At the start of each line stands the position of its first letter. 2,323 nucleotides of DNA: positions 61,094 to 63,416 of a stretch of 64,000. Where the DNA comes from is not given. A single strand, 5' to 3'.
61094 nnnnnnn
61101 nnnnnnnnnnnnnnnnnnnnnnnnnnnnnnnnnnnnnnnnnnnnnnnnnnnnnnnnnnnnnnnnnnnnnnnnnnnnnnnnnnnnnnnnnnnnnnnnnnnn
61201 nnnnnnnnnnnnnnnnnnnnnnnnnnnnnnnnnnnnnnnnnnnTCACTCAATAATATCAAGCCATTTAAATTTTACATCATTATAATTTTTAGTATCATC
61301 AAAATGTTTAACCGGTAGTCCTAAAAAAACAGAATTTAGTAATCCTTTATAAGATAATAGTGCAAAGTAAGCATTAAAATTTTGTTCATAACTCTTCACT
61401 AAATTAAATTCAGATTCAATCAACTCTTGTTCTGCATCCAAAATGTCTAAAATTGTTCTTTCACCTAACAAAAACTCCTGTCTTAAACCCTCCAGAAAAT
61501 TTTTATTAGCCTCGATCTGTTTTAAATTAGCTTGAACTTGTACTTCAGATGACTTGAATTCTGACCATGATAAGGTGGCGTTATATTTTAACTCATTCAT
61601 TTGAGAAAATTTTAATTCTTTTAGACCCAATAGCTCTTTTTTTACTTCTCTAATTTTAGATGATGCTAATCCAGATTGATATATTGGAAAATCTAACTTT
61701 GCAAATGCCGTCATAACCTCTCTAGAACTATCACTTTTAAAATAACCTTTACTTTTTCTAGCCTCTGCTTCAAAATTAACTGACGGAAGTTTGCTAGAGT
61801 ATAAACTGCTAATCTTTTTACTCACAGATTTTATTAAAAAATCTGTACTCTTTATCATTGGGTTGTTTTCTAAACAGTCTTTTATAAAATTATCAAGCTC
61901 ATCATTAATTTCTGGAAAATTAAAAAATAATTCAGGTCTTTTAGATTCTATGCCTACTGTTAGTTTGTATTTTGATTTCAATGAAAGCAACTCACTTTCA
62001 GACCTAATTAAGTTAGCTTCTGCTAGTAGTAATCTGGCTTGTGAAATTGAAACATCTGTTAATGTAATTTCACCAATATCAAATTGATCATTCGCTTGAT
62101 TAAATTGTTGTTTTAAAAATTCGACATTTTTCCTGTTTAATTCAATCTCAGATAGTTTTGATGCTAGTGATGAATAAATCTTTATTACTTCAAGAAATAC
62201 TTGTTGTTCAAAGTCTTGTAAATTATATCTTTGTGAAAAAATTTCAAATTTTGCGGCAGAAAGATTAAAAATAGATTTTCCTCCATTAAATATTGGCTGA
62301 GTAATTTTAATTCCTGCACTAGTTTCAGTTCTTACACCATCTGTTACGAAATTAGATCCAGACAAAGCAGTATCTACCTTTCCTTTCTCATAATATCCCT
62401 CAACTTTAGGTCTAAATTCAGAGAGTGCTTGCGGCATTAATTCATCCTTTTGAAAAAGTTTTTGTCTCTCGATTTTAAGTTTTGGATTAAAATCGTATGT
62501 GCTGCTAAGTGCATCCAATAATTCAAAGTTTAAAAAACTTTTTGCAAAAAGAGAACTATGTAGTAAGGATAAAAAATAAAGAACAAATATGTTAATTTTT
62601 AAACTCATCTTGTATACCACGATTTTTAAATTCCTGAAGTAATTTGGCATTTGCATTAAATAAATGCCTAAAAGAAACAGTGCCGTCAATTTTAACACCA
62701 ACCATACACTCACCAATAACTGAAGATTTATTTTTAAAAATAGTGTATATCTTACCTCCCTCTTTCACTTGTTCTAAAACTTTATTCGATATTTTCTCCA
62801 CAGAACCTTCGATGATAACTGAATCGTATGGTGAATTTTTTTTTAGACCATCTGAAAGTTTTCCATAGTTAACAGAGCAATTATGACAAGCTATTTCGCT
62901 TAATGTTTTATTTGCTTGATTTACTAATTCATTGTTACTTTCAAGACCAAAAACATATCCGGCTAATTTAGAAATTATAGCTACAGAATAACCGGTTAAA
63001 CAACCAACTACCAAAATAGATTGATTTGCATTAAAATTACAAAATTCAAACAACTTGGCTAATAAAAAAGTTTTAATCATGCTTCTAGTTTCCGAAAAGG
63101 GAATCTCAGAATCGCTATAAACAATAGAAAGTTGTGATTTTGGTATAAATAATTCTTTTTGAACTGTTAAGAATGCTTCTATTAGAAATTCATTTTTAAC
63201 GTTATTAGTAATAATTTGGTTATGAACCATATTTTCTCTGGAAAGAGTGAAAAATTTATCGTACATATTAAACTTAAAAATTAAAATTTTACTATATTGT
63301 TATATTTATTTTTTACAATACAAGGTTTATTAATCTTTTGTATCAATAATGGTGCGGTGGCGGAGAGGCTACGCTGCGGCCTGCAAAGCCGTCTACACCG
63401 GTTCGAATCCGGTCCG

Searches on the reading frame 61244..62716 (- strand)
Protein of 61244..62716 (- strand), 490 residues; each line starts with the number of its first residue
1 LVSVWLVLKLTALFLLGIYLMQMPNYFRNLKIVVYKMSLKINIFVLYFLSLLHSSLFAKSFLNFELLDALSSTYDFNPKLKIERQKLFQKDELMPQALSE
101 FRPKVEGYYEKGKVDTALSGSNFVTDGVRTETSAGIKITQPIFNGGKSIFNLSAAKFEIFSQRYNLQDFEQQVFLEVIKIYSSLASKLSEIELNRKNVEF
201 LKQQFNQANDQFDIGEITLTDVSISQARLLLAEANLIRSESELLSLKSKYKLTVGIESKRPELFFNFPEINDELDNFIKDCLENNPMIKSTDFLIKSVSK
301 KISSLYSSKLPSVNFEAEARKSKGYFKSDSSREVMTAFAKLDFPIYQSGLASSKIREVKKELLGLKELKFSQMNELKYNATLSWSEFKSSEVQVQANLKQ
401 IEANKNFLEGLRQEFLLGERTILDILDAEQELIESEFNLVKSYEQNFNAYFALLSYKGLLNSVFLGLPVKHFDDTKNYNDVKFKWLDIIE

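Call 24: search_protein_families(library=pfam, proteins=[window:61244-62716:-], max_evalue=0.001)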
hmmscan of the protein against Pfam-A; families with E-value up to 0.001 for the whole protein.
window:61244-62716:- (490 aa): 1 family
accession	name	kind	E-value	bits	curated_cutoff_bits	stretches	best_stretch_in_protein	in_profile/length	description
PF02321.23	OEP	-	6.8e-46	156.9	22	2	67-255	2-187/187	Outer membrane efflux protein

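Call 42: find_encoding_contigs(protein=window:61244-62716:-, flank=10000, max_places=2)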
Protein window:61244-62716:- (490 aa): no gene with exactly this product is on record in the collection.

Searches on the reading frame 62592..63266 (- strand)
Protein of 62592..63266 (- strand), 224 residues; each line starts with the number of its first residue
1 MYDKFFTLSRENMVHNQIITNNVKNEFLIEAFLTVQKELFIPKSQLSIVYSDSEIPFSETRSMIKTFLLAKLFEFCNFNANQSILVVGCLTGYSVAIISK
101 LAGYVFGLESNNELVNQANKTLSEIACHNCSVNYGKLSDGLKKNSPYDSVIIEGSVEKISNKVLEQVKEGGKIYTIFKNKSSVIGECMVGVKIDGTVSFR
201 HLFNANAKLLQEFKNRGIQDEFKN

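Call 24: search_protein_families(library=pfam, proteins=[window:62592-63266:-], max_evalue=0.001)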
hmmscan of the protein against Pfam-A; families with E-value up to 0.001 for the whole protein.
window:62592-63266:- (224 aa): 1 family
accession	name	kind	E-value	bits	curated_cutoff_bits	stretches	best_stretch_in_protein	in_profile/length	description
PF01135.25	PCMT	-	4.9e-24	85.7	20.3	1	10-173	3-169/210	Protein-L-isoaspartate(D-aspartate) O-methyltransferase (PCMT)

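Call 43: find_encoding_contigs(protein=window:62592-63266:-, flank=10000, max_places=2)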
Protein window:62592-63266:- (224 aa): 22 contigs read that carry it; 2 places shown.
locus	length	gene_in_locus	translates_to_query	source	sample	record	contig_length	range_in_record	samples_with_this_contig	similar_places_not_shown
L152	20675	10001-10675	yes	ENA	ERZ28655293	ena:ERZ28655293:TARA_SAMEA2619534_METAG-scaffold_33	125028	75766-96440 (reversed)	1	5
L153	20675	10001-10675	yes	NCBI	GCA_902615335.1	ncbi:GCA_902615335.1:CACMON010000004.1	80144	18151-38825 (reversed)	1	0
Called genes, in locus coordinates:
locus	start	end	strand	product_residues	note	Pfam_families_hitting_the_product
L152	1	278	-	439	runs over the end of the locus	PF01068:DNA_ligase_A_M, PF14743:DNA_ligase_OB_2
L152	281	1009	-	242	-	-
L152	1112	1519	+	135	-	-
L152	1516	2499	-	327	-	PF20903:SPL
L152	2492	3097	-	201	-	-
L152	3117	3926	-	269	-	-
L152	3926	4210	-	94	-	PF04800:NDUS4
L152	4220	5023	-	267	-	PF00581:Rhodanese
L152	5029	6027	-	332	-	PF00291:PALP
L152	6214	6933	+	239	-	PF00005:ABC_tran, PF13304:AAA_21 (faint)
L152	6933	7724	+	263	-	PF01061:ABC2_membrane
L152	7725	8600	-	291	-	PF00535:Glycos_transf_2, PF10111:Glyco_tranf_2_2 (weak)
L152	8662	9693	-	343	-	PF01073:3Beta_HSD, PF01370:Epimerase, PF02719:Polysacc_synt_2, PF04321:RmlD_sub_bind, PF07993:NAD_binding_4, PF16363:GDP_Man_Dehyd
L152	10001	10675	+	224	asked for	PF01135:PCMT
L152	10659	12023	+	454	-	PF02321:OEP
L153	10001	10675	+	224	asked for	PF01135:PCMT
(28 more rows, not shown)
